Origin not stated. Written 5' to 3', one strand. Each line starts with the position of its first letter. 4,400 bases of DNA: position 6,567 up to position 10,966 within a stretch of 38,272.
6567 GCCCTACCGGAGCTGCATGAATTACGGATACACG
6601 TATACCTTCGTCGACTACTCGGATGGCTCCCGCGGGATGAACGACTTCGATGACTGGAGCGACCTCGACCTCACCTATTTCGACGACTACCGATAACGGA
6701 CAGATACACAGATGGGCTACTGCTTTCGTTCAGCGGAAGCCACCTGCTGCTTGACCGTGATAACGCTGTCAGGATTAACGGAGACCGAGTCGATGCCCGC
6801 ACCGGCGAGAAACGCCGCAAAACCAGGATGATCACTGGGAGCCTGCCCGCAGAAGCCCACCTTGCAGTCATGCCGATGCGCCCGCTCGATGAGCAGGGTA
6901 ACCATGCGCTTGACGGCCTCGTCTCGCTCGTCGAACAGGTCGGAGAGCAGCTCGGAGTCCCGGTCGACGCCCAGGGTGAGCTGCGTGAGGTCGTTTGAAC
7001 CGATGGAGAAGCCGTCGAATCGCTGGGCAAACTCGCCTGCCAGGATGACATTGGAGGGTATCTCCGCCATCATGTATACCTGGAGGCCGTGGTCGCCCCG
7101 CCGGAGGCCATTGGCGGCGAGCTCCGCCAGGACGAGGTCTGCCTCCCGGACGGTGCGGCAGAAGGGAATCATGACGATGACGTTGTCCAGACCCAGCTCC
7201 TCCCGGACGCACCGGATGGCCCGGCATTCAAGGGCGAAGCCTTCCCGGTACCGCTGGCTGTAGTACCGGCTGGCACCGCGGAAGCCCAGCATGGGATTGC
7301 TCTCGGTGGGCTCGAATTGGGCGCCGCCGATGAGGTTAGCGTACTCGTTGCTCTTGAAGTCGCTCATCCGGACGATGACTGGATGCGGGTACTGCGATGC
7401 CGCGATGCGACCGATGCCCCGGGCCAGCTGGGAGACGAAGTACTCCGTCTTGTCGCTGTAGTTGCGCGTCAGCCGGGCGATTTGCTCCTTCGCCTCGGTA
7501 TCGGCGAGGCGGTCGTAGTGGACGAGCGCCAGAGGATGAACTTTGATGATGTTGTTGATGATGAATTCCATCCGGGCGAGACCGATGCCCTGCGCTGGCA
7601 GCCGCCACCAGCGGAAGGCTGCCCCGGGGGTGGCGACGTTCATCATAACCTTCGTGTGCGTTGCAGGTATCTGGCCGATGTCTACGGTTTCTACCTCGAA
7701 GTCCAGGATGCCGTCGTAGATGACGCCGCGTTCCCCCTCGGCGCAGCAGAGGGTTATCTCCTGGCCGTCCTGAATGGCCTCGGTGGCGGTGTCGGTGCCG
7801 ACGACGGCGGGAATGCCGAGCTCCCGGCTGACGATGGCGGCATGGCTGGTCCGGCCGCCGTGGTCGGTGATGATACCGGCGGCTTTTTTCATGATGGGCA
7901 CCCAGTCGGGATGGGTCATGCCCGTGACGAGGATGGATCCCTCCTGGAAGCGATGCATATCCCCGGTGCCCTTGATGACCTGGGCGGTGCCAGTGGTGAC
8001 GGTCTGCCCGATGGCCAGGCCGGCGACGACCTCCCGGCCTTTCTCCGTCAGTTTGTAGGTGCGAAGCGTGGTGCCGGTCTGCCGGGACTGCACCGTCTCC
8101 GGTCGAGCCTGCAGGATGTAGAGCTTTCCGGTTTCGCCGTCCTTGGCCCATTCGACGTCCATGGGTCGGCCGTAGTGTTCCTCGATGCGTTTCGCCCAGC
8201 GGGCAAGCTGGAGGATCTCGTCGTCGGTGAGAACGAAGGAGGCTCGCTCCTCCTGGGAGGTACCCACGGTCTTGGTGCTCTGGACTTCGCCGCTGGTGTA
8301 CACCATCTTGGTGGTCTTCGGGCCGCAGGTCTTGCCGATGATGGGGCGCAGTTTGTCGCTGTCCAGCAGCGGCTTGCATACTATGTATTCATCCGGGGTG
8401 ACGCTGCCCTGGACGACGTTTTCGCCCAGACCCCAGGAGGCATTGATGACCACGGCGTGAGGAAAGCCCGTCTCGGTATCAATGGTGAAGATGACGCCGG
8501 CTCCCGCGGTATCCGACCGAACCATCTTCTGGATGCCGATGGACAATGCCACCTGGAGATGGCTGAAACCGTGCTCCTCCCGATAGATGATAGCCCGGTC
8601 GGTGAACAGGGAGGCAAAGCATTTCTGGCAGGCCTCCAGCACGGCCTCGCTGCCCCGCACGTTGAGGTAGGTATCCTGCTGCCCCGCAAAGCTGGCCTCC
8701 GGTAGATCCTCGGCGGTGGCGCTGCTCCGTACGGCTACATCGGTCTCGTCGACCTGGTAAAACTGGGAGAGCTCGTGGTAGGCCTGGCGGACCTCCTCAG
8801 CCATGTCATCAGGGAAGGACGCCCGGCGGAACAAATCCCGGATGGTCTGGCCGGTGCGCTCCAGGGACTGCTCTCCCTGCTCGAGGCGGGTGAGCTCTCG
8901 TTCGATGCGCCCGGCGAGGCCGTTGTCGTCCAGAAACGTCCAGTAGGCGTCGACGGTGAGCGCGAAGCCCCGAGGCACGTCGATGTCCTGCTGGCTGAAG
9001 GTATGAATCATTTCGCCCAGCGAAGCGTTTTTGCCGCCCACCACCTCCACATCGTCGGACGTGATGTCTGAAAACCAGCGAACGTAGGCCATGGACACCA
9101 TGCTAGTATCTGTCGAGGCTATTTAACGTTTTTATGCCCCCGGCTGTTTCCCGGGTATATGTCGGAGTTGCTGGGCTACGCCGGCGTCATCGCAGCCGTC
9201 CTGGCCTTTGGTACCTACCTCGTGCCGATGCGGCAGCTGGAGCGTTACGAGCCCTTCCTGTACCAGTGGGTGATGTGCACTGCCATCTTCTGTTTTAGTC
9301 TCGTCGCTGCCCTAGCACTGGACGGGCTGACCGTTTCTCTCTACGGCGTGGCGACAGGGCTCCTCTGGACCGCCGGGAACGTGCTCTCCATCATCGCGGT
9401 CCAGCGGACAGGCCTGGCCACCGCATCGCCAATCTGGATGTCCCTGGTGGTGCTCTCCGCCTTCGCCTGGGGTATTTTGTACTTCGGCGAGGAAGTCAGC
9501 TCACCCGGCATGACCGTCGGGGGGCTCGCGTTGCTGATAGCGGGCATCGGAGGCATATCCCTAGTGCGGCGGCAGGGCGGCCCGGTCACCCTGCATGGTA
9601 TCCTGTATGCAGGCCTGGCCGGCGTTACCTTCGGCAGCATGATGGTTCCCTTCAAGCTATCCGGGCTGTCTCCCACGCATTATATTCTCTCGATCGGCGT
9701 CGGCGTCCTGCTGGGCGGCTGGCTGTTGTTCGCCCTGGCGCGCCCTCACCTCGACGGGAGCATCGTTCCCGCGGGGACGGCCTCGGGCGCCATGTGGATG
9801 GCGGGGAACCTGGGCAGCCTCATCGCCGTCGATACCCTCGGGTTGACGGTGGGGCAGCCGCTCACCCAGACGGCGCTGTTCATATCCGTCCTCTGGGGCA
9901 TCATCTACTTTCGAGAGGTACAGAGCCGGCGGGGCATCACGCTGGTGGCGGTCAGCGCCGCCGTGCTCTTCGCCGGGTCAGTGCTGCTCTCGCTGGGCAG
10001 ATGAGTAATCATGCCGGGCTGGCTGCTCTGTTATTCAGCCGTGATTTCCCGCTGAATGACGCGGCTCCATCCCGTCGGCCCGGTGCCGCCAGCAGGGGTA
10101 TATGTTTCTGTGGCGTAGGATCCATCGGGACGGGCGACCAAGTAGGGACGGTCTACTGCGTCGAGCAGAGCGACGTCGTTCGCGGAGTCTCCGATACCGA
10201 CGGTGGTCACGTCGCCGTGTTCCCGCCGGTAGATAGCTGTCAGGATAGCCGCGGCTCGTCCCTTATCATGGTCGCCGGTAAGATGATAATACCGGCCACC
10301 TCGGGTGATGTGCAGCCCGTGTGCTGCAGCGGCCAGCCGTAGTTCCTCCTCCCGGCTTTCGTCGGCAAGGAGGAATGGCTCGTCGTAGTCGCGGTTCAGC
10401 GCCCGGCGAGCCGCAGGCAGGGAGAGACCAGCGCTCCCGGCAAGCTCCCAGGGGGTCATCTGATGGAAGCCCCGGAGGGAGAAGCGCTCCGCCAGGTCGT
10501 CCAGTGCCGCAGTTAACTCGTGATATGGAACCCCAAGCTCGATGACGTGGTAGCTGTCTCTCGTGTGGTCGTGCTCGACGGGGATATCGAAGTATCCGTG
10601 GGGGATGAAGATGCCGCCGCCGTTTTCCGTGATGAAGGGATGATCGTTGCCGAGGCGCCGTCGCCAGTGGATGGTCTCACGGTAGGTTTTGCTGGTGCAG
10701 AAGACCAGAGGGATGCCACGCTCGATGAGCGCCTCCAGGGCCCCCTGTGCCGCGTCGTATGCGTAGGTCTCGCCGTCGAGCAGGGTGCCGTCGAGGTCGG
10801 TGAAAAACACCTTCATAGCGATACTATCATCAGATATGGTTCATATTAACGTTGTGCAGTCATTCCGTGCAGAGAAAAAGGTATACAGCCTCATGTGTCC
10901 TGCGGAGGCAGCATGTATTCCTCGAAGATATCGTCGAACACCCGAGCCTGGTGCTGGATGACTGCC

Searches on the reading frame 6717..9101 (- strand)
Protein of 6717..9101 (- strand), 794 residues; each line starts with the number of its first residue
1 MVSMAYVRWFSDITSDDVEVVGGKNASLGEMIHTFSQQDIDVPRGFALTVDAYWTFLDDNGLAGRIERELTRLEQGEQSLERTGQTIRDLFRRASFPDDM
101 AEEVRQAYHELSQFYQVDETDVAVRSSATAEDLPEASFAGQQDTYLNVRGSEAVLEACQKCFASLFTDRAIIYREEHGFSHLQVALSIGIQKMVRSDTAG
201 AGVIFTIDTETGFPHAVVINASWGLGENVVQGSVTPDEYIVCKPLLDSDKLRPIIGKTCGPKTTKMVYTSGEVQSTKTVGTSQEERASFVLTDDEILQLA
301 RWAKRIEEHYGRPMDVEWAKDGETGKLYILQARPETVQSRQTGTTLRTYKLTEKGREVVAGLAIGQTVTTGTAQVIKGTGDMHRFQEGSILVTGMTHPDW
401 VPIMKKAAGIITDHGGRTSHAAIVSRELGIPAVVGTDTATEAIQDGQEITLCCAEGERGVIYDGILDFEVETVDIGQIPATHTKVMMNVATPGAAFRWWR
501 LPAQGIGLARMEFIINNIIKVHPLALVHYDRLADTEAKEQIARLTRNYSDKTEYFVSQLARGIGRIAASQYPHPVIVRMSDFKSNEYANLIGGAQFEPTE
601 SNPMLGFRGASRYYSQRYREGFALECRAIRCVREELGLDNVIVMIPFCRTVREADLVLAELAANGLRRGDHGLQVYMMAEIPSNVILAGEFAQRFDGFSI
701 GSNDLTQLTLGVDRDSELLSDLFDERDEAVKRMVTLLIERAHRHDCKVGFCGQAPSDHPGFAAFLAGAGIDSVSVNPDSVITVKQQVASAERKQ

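Call 8: search_protein_families(library=pfam, proteins=[window:6717-9101:-], max_evalue=0.00001)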
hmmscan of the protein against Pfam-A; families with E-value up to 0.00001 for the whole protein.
window:6717-9101:- (794 aa): 3 families
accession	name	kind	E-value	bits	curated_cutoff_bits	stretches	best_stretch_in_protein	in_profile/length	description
PF01326.24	PPDK_N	-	1.2e-121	406.4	27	1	19-344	2-318/328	Pyruvate phosphate dikinase, AMP/ATP-binding domain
PF02896.24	PEP-utilizers_C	-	1.8e-62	211.6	22.8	1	480-791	17-292/293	PEP-utilising enzyme, PEP-binding domain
PF00391.29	PEP-utilizers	-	2e-28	98.2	23.1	1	385-456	1-72/72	PEP-utilising enzyme, mobile domain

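Call 83: find_homologous_proteins(query=window:6717-9101:-, max_evalue=1e-50)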
Query window:6717-9101:- (794 aa): 8000 proteins with E <= 1e-50 among 8000 candidates; the best 120 are listed.
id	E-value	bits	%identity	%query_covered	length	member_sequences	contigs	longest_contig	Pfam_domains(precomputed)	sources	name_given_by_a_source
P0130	0.0e+0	1803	100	100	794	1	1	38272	PF00391.30,PF02896.25,PF01326.25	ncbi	ncbi:MAG: phosphoenolpyruvate synthase [Thermoplasmatota archaeon]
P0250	0.0e+0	1550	86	99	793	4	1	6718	PF00391.30,PF02896.25,PF01326.25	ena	-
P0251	0.0e+0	1547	86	100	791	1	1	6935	PF00391.30,PF02896.25,PF01326.25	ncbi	ncbi:MAG: phosphoenolpyruvate synthase [Thermoplasmatota archaeon]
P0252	0.0e+0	1530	85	100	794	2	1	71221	PF00391.30,PF02896.25,PF01326.25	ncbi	-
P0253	0.0e+0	1362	74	100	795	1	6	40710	PF00391.30,PF02896.25,PF01326.25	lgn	-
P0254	0.0e+0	1238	68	99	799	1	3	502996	PF00391.30,PF02896.25,PF01326.25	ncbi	-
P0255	0.0e+0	1231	68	99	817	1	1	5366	PF00391.30,PF02896.25,PF01326.25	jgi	jgi:pyruvate,water dikinase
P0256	0.0e+0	1222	67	99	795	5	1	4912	PF00391.30,PF02896.25,PF01326.25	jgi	-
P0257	0.0e+0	1217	67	99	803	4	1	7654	PF00391.30,PF02896.25,PF01326.25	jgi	-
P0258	0.0e+0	1217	67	99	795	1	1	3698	PF00391.30,PF02896.25,PF01326.25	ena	-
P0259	0.0e+0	1217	67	99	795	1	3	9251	PF00391.30,PF02896.25,PF01326.25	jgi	-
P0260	0.0e+0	1216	67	99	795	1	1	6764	PF00391.30,PF02896.25,PF01326.25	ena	-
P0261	0.0e+0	1215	65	100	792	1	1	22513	PF00391.30,PF02896.25,PF01326.25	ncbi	ncbi:MAG: phosphoenolpyruvate synthase [Desulfobacteraceae bacterium]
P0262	0.0e+0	1215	67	99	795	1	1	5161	PF00391.30,PF02896.25,PF01326.25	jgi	jgi:pyruvate,water dikinase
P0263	0.0e+0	1214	67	99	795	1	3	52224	PF00391.30,PF02896.25,PF01326.25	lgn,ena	-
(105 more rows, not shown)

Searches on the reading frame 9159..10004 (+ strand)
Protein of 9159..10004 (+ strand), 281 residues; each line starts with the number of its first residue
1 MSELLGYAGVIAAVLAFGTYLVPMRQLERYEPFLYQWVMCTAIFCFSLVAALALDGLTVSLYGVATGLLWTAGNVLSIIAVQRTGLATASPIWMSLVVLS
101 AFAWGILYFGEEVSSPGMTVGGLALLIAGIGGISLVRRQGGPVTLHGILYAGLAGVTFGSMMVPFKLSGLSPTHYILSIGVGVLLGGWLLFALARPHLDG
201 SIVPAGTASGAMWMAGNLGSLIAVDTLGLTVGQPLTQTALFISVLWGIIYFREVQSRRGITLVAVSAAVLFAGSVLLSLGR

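Call 8: search_protein_families(library=pfam, proteins=[window:9159-10004:+], max_evalue=0.00001)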
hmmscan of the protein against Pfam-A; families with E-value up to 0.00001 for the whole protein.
window:9159-10004:+ (281 aa): 2 families
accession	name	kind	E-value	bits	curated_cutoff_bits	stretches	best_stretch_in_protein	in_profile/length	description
PF07857.17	TMEM144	-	8.9e-20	71.4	26.2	1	5-105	2-102/332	Transmembrane family, TMEM144 of transporters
PF06800.18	Sugar_transport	-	1.9e-14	54.1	26.3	1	48-279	44-279/280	Sugar transport protein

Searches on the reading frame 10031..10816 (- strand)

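Call 8: search_protein_families(library=pfam, proteins=[window:10031-10816:-], max_evalue=0.00001)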
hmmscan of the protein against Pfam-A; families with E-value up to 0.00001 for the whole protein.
window:10031-10816:- (261 aa): 1 family
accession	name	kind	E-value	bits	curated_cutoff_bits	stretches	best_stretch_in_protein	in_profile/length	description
PF08282.18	Hydrolase_3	-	1.8e-14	54.5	20.9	1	4-69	1-66/255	haloacid dehalogenase-like hydrolase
